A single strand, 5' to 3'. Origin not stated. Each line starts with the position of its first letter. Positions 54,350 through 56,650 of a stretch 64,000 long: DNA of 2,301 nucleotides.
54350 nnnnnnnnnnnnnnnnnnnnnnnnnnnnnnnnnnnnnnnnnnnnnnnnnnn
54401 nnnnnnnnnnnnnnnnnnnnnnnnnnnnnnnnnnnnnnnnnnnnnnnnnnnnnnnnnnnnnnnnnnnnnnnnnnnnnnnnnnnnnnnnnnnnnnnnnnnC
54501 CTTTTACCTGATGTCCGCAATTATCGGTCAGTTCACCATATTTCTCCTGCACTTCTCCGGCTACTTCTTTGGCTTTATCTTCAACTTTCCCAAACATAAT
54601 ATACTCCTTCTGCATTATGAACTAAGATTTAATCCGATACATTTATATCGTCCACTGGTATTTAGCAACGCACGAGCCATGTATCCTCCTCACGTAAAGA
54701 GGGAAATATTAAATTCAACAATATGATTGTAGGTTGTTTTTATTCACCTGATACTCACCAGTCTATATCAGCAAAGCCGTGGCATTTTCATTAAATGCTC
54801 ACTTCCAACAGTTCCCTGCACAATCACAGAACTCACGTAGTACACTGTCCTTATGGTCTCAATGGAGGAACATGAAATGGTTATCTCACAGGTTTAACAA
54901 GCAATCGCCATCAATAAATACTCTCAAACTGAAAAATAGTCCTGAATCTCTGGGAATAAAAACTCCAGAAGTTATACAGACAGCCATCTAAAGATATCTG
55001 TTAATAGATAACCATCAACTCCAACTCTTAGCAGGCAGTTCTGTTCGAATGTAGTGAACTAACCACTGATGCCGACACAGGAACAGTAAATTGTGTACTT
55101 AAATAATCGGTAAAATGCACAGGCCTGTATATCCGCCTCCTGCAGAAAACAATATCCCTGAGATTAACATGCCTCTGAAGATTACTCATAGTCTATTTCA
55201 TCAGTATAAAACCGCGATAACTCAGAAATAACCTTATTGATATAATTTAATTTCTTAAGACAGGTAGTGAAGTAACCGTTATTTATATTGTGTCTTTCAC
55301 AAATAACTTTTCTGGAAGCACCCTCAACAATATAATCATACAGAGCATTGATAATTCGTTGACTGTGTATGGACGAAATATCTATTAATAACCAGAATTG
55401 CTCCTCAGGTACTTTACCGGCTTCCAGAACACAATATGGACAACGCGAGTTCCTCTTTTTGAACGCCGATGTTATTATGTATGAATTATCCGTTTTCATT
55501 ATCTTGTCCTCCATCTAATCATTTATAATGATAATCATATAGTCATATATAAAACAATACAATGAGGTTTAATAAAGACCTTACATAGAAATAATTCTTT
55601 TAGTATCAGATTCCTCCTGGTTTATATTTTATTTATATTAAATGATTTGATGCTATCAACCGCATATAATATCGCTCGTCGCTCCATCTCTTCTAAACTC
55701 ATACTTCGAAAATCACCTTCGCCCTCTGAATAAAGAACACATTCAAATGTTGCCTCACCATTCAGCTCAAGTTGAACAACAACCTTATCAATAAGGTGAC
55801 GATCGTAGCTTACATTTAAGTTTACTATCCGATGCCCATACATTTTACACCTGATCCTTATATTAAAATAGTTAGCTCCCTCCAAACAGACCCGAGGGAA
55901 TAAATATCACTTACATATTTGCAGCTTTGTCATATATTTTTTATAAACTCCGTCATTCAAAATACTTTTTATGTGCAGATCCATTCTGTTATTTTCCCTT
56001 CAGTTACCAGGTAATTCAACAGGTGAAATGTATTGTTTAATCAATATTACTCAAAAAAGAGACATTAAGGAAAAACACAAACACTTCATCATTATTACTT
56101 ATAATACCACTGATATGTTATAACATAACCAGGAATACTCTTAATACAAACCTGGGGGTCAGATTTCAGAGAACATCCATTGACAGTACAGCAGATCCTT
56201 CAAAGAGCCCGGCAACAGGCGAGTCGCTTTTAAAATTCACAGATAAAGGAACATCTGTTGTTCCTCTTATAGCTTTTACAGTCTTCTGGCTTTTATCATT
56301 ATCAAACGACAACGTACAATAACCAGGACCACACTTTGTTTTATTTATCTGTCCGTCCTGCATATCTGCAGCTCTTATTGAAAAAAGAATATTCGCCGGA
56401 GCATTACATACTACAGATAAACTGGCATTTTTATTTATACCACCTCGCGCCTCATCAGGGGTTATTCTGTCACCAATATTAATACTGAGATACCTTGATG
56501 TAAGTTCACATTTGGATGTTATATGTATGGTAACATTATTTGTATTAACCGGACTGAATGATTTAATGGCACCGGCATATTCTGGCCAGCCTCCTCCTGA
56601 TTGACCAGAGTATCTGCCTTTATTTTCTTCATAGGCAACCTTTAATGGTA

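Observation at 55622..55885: Unassigned 87-aa ORF between the adhesin gene and the PapB-like regulator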

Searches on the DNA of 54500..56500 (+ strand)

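Call 3: search_dna_similar(query=window:55100-56200:+, collection=plasmids, mode=near, max_rows=25)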
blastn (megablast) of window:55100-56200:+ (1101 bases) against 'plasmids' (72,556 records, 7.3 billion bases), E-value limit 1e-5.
Records with a match: 20; places in all: 20; records where one place covers at least 80% of the query: 20.
Best place of each record, by identity: >=99% 10; 95-99% 9; 80-90% 1.
By first word of the organism name: Escherichia 20.
By predicted mobility (MOB-suite, as given by PLSDB): conjugative 18; mobilizable 2.
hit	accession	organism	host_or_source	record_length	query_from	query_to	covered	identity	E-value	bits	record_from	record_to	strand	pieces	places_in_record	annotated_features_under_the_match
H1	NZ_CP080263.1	Escherichia coli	Chicken fecal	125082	1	1101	100%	100.0%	0e+0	2034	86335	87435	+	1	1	PapB/FocB family fimbrial expression transcriptional regulator | nuclease PIN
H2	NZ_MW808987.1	Escherichia coli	-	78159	1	1101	100%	100.0%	0e+0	2034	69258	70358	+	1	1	PapB/FocB family fimbrial expression transcriptional regulator | hypothetical protein | nuclease PIN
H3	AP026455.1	Escherichia coli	whole organism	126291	1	1101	100%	100.0%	0e+0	2034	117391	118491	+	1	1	hypothetical protein (x3)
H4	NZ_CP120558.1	Escherichia coli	Homo sapiens,isolate,feces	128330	1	1101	100%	100.0%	0e+0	2034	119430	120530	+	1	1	PapB/FocB family fimbrial expression transcriptional regulator | hypothetical protein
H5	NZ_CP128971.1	Escherichia coli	-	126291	1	1101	100%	100.0%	0e+0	2034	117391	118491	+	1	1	PapB/FocB family fimbrial expression transcriptional regulator | hypothetical protein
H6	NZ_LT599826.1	Escherichia coli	-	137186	1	1101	100%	99.9%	0e+0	2028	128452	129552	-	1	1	PapB/FocB family fimbrial expression transcriptional regulator | nuclease PIN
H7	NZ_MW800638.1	Escherichia coli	-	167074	1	1101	100%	99.8%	0e+0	2023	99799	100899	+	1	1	PapB/FocB family fimbrial expression transcriptional regulator | nuclease PIN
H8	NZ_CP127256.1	Escherichia coli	Coturnix coturnix,Cell culture,feces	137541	1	1101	100%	99.5%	0e+0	2006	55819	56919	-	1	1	PapB/FocB family fimbrial expression transcriptional regulator | hypothetical protein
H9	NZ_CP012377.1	Escherichia coli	human feces of different individuals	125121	1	1101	100%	99.5%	0e+0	2001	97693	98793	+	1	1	PapB/FocB family fimbrial expression transcriptional regulator | hypothetical protein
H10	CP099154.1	Escherichia coli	culture,Pooled sediment sample ...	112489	1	1101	100%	99.4%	0e+0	1995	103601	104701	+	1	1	adhesin biosynthesis transcription regulatory family protein | nuclease PIN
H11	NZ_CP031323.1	Escherichia coli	Homo sapiens,rectal swab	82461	1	1101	100%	98.4%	0e+0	1934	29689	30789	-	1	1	PapB/FocB family fimbrial expression transcriptional regulator | hypothetical protein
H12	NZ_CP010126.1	Escherichia coli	cow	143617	1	1101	100%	98.3%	0e+0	1929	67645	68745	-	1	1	PapB/FocB family fimbrial expression transcriptional regulator | nuclease PIN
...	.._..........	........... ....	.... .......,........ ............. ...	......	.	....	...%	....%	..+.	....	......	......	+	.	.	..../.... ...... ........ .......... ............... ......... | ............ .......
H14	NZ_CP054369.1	Escherichia coli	Homo sapiens,whole organism,rectal swab ...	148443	1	1101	100%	98.2%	0e+0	1923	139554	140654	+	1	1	PapB/FocB family fimbrial expression transcriptional regulator | hypothetical protein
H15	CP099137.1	Escherichia coli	culture,Pooled soil sample collected ...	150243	1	1101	100%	98.2%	0e+0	1921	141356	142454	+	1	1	adhesin biosynthesis transcription regulatory family protein | nuclease PIN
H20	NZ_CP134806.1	Escherichia coli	single cell,agricultural environment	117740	13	1101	99%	89.6%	0e+0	1376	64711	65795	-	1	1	PapB/FocB family fimbrial expression transcriptional regulator | nuclease PIN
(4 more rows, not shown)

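Call 5: get_annotated_region(hit=H2, flank=9000)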
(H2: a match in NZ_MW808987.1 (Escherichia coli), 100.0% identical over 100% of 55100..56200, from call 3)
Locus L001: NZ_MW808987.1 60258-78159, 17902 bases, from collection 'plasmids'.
description: Escherichia coli strain LWY6 plasmid pLWY6J-2, complete sequence
organism: Escherichia coli (NCBI taxid 562)
taxonomy: Bacteria; Pseudomonadota; Gammaproteobacteria; Enterobacterales; Enterobacteriaceae; Escherichia; Escherichia coli
host: -; source: -; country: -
typing (MOB-suite, as given by PLSDB): mobilizable; replicon IncFIA,IncFIB; mating-pair formation MPF_F
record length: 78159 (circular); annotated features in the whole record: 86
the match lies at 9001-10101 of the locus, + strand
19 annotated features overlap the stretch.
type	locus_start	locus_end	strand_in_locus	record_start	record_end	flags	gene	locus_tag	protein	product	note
CDS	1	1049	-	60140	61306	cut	sopA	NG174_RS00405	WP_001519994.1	plasmid-partitioning protein SopA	-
CDS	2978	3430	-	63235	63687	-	-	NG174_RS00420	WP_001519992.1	acyltransferase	-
CDS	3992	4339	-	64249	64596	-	-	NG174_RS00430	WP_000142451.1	DUF6404 family protein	-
CDS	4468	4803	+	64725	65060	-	-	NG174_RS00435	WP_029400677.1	colicin 1A immunity protein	-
CDS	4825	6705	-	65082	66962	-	-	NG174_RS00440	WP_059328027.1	colicin Ia central receptor-binding domain-containing protein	GO:0019835 - cytolysis [Evidence IEA]; GO:0050829 - defense response to Gram-negative bacterium [Evidence IEA]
CDS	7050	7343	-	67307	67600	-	-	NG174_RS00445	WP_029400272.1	YqjK-like family protein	-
CDS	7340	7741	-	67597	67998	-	-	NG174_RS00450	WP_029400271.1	phage holin family protein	-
CDS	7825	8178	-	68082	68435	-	-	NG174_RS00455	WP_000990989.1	hypothetical protein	-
CDS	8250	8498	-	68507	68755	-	-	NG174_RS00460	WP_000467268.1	DUF883 family protein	-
CDS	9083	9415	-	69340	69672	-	-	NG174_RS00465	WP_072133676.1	PapB/FocB family fimbrial expression transcriptional regulator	GO:0006355 - regulation of DNA-templated transcription [Evidence IEA]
CDS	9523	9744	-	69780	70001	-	-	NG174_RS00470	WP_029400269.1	hypothetical protein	-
CDS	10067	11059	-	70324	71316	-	-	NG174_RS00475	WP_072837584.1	nuclease PIN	-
CDS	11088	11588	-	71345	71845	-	-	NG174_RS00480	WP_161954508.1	fimbrial protein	GO:0007155 - cell adhesion [Evidence IEA]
CDS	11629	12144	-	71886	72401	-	-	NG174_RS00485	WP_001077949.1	pilus-assembly fibrillin subunit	-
CDS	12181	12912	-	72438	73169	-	-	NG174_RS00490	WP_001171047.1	fimbria/pilus periplasmic chaperone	GO:0071555 - cell wall organization [Evidence IEA]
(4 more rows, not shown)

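Call 6: get_annotated_region(hit=H4, flank=3000)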
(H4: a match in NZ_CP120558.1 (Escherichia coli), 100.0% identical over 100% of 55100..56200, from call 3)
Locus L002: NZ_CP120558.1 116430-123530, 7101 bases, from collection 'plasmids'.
description: Escherichia coli strain B771 plasmid pB771_128330, complete sequence
organism: Escherichia coli (NCBI taxid 562)
taxonomy: Bacteria; Pseudomonadota; Gammaproteobacteria; Enterobacterales; Enterobacteriaceae; Escherichia; Escherichia coli
host: -; source: Homo sapiens,isolate,feces; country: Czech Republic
typing (MOB-suite, as given by PLSDB): conjugative; replicon IncFIA,IncFIB,IncFIC; relaxase MOBF,MOBP; mating-pair formation MPF_F
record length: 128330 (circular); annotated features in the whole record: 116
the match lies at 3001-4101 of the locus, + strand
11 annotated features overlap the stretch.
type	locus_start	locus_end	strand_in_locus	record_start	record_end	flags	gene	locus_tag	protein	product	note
CDS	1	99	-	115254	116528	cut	-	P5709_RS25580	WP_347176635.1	colicin Ia central receptor-binding domain-containing protein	GO:0019835 - cytolysis [Evidence IEA]; GO:0050829 - defense response to Gram-negative bacterium [Evidence IEA]; ...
CDS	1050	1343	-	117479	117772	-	-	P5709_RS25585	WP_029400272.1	YqjK-like family protein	-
CDS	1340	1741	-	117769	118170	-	-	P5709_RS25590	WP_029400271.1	phage holin family protein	-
CDS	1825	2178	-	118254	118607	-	-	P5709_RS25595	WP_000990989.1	hypothetical protein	-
CDS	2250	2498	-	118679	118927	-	-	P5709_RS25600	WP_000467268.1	DUF883 family protein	-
CDS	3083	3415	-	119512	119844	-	-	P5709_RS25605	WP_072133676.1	PapB/FocB family fimbrial expression transcriptional regulator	GO:0006355 - regulation of DNA-templated transcription [Evidence IEA]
CDS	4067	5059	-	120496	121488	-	-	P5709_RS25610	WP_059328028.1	hypothetical protein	-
CDS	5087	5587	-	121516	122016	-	-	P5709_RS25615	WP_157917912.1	fimbrial protein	GO:0007155 - cell adhesion [Evidence IEA]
CDS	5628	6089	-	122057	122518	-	-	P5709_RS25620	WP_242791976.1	pilus-assembly fibrillin subunit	-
CDS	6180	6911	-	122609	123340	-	-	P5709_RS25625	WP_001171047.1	fimbria/pilus periplasmic chaperone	GO:0071555 - cell wall organization [Evidence IEA]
CDS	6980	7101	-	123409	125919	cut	-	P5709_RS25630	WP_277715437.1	fimbria/pilus outer membrane usher protein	GO:0009297 - pilus assembly [Evidence IEA]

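Call 11: search_dna_similar(query=window:55515-56165:+, collection=ecoli_genomes, mode=distant, max_rows=40, rows=spread)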
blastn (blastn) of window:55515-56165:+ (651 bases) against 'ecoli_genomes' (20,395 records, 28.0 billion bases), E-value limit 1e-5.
Records with a match: 29; places in all: 29; records where one place covers at least 80% of the query: 29.
Genomes with a match: 29 of 5426; with a place that covers at least 80% of the query: 29. Places per genome that has any: lowest 1, median 1, highest 1. On chromosomes: 0 places; on plasmids: 29.
Best place of each record, by identity: >=99% 10; 95-99% 18; 80-90% 1.
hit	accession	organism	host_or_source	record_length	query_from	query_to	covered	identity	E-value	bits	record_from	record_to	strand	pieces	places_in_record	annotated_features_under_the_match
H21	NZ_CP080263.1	Escherichia coli strain 135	Chicken fecal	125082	1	651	100%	100.0%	0e+0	1175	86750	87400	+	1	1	none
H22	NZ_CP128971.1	Escherichia coli strain TUM1886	missing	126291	1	651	100%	100.0%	0e+0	1175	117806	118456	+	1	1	none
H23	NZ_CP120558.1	Escherichia coli strain B771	Homo sapiens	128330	1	651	100%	100.0%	0e+0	1175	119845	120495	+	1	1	none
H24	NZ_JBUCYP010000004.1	Escherichia coli strain R2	chicken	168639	1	651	100%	100.0%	0e+0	1175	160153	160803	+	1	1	none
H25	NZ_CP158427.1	Escherichia coli strain NRZ14408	Homo sapiens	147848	1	651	100%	99.8%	0e+0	1170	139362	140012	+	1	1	none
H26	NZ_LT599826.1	Escherichia coli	-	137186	1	651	100%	99.8%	0e+0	1170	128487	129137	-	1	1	none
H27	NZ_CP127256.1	Escherichia coli strain Q5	Coturnix coturnix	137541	1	651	100%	99.2%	0e+0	1152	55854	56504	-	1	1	none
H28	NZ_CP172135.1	Escherichia coli strain GF131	chicken meat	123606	1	651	100%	99.2%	0e+0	1152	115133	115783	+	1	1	none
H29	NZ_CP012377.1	Escherichia coli strain GE3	human feces of different individuals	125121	1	651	100%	99.1%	0e+0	1148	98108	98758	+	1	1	none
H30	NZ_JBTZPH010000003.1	Escherichia coli strain UID2309220013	Homo sapiens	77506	1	651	100%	99.1%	0e+0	1148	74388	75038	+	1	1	none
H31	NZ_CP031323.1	Escherichia coli strain ST2350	Homo sapiens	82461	1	651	100%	97.2%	0e+0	1088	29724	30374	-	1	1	none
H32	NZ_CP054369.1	Escherichia coli strain SCU-115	Homo sapiens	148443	1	651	100%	97.1%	0e+0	1084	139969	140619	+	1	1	none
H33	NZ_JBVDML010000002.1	Escherichia coli strain CB7453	Homo sapiens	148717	1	651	100%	97.1%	0e+0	1084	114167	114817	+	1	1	none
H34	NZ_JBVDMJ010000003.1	Escherichia coli strain DG341-1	chicken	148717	1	651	100%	97.1%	0e+0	1084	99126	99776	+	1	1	none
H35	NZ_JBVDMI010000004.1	Escherichia coli strain DG342-2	chicken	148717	1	651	100%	97.1%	0e+0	1084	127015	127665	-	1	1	none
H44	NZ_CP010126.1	Escherichia coli strain C8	cow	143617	1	651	100%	96.9%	0e+0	1079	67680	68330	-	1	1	none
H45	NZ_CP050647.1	Escherichia coli strain PapM-36-2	Papio papio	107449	1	651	100%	96.6%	0e+0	1070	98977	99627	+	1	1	none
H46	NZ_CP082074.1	Escherichia coli strain MS20659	Homo sapiens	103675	1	651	100%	96.0%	0e+0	1049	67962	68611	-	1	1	none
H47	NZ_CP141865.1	Escherichia coli strain numer 3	Pigeons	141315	1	651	100%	95.6%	0e+0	1035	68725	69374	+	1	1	none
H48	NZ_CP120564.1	Escherichia coli strain H22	Homo sapiens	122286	1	651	100%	95.0%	0e+0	1034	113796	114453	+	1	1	none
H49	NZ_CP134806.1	Escherichia coli strain E7-1N7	agricultural environment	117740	1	651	100%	89.3%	0e+0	835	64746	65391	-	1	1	none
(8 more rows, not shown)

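Call 12: get_annotated_region(hit=H20, flank=9000)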
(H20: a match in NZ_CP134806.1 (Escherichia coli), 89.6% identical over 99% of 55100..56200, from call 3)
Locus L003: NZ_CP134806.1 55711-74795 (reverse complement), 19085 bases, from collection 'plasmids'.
description: Escherichia coli strain E7-1N7 plasmid unnamed1, complete sequence
organism: Escherichia coli (NCBI taxid 562)
taxonomy: Bacteria; Pseudomonadota; Gammaproteobacteria; Enterobacterales; Enterobacteriaceae; Escherichia; Escherichia coli
host: -; source: single cell,agricultural environment; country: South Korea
typing (MOB-suite, as given by PLSDB): conjugative; replicon IncFIB,IncFIC,IncI1; relaxase MOBF; mating-pair formation MPF_F
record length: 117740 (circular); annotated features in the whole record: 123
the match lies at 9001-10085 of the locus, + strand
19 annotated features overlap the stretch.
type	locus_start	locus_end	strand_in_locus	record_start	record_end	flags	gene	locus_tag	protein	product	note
CDS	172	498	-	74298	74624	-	-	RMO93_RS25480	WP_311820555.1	hypothetical protein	-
CDS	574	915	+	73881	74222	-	-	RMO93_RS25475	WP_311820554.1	colicin E1 immunity protein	-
CDS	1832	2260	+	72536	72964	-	-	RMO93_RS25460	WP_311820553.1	Exc2 family lipoprotein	-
CDS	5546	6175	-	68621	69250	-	-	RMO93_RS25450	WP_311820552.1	hypothetical protein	-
CDS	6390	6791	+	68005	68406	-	pliG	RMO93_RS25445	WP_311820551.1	g-type lysoyme inhibitor PliG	-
CDS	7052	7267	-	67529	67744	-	-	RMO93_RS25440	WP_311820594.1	YqjK family protein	-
CDS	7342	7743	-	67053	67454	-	-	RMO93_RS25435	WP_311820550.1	phage holin family protein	-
CDS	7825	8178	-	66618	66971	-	-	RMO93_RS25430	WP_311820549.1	hypothetical protein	-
CDS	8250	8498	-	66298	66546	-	-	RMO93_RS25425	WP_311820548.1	CsbD family protein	-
CDS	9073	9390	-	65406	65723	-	-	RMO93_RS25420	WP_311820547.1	PapB/FocB family fimbrial expression transcriptional regulator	GO:0006355 - regulation of DNA-templated transcription [Evidence IEA]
CDS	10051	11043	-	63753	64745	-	-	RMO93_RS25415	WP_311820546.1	nuclease PIN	-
CDS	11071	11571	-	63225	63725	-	-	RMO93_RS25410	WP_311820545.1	fimbrial protein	GO:0007155 - cell adhesion [Evidence IEA]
CDS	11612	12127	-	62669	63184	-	-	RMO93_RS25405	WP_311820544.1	pilus-assembly fibrillin subunit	-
CDS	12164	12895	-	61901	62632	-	-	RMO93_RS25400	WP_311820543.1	fimbria/pilus periplasmic chaperone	GO:0071555 - cell wall organization [Evidence IEA]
CDS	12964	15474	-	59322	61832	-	-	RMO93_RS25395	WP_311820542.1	fimbria/pilus outer membrane usher protein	GO:0009297 - pilus assembly [Evidence IEA]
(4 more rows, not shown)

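Call 13: get_annotated_region(hit=H31, flank=1500)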
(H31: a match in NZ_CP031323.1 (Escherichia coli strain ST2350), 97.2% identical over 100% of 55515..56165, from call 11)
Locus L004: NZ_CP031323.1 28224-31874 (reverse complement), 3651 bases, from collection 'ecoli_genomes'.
description: Escherichia coli strain ST2350 isolate Es_ST2350_SE1_NDM_03_2018 plasmid pEsST2350_SE_2, complete sequence
organism: Escherichia coli strain ST2350 (NCBI taxid 562)
replicon: plasmid pEsST2350_SE_2; assembly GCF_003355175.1
host: Homo sapiens; source: rectal swab; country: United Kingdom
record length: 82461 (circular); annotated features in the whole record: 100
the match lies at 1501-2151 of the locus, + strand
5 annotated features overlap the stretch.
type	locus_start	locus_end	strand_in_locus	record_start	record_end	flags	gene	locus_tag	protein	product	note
CDS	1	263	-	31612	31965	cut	-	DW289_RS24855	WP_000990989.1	hypothetical protein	-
CDS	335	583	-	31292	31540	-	-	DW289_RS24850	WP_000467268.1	DUF883 family protein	-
CDS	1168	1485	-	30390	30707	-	-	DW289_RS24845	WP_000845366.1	PapB/FocB family fimbrial expression transcriptional regulator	-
CDS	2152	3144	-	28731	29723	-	-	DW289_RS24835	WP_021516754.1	hypothetical protein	-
CDS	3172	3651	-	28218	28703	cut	-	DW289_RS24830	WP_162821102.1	fimbrial protein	-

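Call 14: get_annotated_region(hit=H44, flank=1500)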
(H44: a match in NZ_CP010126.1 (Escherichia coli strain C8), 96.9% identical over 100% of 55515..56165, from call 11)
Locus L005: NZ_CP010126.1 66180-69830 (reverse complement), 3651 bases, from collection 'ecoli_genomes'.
description: Escherichia coli strain C8 plasmid A, complete sequence
organism: Escherichia coli strain C8 (NCBI taxid 562)
replicon: plasmid A; assembly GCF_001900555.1
host: cow; source: -; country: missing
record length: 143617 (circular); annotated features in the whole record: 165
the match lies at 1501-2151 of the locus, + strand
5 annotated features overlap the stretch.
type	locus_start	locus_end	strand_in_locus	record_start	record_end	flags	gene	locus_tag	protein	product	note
CDS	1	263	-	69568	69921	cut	-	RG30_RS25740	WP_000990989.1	hypothetical protein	-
CDS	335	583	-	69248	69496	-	-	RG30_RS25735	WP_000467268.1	DUF883 family protein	-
CDS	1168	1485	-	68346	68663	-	-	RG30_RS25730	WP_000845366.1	PapB/FocB family fimbrial expression transcriptional regulator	-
CDS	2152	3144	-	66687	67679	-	-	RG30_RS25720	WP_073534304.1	nuclease PIN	-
CDS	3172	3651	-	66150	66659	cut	-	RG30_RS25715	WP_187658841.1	fimbrial protein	-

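Call 15: get_annotated_region(hit=H45, flank=1500)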
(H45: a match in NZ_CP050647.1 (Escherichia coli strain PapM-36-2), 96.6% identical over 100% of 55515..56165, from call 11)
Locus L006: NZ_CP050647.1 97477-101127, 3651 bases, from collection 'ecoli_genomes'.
description: Escherichia coli strain PapM-36-2 plasmid pIncFIB, complete sequence
organism: Escherichia coli strain PapM-36-2 (NCBI taxid 562)
replicon: plasmid pIncFIB; assembly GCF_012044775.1
host: Papio papio; source: stool; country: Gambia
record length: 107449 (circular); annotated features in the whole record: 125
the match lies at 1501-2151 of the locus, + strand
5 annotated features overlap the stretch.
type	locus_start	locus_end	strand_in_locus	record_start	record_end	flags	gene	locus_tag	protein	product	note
CDS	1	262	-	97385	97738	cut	-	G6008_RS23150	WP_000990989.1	hypothetical protein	-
CDS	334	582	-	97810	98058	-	-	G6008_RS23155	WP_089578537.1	DUF883 family protein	-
CDS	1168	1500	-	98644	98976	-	-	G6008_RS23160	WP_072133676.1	PapB/FocB family fimbrial expression transcriptional regulator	-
CDS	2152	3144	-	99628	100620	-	-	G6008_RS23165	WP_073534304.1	nuclease PIN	-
CDS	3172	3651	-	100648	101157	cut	-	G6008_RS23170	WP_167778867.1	fimbrial protein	-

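Call 16: get_annotated_region(hit=H46, flank=1500)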
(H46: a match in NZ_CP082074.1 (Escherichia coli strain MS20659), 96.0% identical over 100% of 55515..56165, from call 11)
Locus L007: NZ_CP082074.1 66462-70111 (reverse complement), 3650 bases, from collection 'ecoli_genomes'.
description: Escherichia coli strain MS20659 plasmid pMS20659, complete sequence
organism: Escherichia coli strain MS20659 (NCBI taxid 562)
replicon: plasmid pMS20659; assembly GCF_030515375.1
host: Homo sapiens; source: blood; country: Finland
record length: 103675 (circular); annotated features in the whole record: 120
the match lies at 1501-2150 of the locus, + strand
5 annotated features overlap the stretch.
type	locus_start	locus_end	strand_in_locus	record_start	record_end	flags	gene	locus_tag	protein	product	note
CDS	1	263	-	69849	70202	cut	-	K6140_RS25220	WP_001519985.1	hypothetical protein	-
CDS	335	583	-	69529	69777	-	-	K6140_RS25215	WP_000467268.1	DUF883 family protein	-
CDS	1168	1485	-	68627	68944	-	-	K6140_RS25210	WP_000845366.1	PapB/FocB family fimbrial expression transcriptional regulator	-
CDS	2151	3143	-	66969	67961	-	-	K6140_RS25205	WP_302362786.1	nuclease PIN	-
CDS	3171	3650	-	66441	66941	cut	-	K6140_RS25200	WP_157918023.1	fimbrial protein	-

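Call 17: get_annotated_region(hit=H47, flank=1500)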
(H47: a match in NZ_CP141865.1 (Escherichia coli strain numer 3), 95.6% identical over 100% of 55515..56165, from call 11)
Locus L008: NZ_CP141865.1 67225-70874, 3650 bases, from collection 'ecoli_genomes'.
description: Escherichia coli strain numer 3 plasmid unnamed1
organism: Escherichia coli strain numer 3 (NCBI taxid 562)
replicon: plasmid unnamed1; assembly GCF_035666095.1
host: Pigeons; source: -; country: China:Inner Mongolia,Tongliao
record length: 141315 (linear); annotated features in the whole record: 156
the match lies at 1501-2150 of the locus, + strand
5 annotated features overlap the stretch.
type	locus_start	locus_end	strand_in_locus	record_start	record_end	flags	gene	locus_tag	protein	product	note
CDS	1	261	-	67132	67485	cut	-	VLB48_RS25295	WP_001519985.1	hypothetical protein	-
CDS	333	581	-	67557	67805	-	-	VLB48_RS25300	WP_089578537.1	DUF883 family protein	-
CDS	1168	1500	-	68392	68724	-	-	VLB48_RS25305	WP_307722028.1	PapB/FocB family fimbrial expression transcriptional regulator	-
CDS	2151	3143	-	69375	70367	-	-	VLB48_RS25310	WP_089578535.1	nuclease PIN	-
CDS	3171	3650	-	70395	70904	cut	-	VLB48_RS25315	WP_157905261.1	fimbrial protein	-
